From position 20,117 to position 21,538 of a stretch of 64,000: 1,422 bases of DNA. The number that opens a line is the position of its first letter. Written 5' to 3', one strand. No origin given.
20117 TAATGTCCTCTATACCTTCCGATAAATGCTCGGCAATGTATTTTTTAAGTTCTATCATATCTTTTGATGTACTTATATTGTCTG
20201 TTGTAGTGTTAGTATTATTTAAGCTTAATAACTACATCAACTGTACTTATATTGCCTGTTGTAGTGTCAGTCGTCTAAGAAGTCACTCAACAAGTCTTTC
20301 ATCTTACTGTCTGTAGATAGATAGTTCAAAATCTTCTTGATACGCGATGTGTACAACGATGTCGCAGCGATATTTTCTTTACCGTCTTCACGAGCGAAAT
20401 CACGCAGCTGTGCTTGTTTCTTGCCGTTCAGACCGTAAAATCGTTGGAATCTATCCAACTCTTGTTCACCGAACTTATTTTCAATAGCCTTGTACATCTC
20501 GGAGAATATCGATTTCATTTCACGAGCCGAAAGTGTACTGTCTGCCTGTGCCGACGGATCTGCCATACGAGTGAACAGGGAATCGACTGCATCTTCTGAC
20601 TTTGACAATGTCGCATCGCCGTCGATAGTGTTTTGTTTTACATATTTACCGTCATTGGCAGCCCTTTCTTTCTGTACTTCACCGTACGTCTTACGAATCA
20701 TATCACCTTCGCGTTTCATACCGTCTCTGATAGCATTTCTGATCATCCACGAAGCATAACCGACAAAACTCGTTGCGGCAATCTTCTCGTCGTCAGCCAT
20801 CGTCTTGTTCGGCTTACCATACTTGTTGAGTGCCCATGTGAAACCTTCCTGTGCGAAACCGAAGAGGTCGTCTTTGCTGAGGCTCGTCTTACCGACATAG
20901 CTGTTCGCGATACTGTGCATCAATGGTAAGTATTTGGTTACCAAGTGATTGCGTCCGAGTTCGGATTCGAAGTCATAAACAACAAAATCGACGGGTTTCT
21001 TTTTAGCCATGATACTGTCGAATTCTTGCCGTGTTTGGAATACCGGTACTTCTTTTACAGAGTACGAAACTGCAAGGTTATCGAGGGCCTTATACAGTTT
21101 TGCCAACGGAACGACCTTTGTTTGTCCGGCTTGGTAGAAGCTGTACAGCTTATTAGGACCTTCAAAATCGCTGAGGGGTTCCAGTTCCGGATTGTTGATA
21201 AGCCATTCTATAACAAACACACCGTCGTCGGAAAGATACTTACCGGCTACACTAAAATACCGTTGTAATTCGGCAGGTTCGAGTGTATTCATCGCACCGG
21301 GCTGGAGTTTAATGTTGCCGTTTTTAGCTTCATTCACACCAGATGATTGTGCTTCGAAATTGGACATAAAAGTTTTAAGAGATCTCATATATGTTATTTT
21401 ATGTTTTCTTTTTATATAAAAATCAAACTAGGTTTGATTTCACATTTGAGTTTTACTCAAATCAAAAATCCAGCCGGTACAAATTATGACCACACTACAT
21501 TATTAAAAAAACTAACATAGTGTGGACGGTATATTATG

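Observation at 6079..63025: Family of at least seven conserved ~100-150 bp intergenic palindromic elements whose inner hairpin loop occurs in both polarities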

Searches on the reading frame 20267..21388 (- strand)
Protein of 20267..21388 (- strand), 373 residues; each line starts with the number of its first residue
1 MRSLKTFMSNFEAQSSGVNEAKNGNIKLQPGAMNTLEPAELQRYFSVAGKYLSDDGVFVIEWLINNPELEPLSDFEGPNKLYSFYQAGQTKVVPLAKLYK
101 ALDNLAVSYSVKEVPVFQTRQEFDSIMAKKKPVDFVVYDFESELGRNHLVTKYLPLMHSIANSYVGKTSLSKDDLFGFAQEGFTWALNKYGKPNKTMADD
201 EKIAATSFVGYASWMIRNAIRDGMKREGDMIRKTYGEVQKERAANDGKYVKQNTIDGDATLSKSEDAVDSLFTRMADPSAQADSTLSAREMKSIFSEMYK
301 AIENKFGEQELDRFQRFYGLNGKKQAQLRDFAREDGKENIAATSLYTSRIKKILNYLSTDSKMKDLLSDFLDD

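Call 56: search_protein_families(library=pfam, proteins=[window:20267-21388:-], max_evalue=0.001)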
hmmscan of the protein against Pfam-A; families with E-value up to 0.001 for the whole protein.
window:20267-21388:- (373 aa): 1 family
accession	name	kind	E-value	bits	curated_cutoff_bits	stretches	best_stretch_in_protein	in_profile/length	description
PF04542.20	Sigma70_r2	-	7.1e-05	23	24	0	149-227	1-68/71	Sigma-70 region 2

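Call 57: search_protein_families(library=phrogs, proteins=[window:20267-21388:-], max_evalue=0.001)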
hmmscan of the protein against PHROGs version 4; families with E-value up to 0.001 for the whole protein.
window:20267-21388:- (373 aa): 1 family
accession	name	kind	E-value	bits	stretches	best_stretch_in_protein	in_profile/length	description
phrog_351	-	transcription regulation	5.8e-12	46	1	142-372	501-737/928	RNA polymerase sigma factor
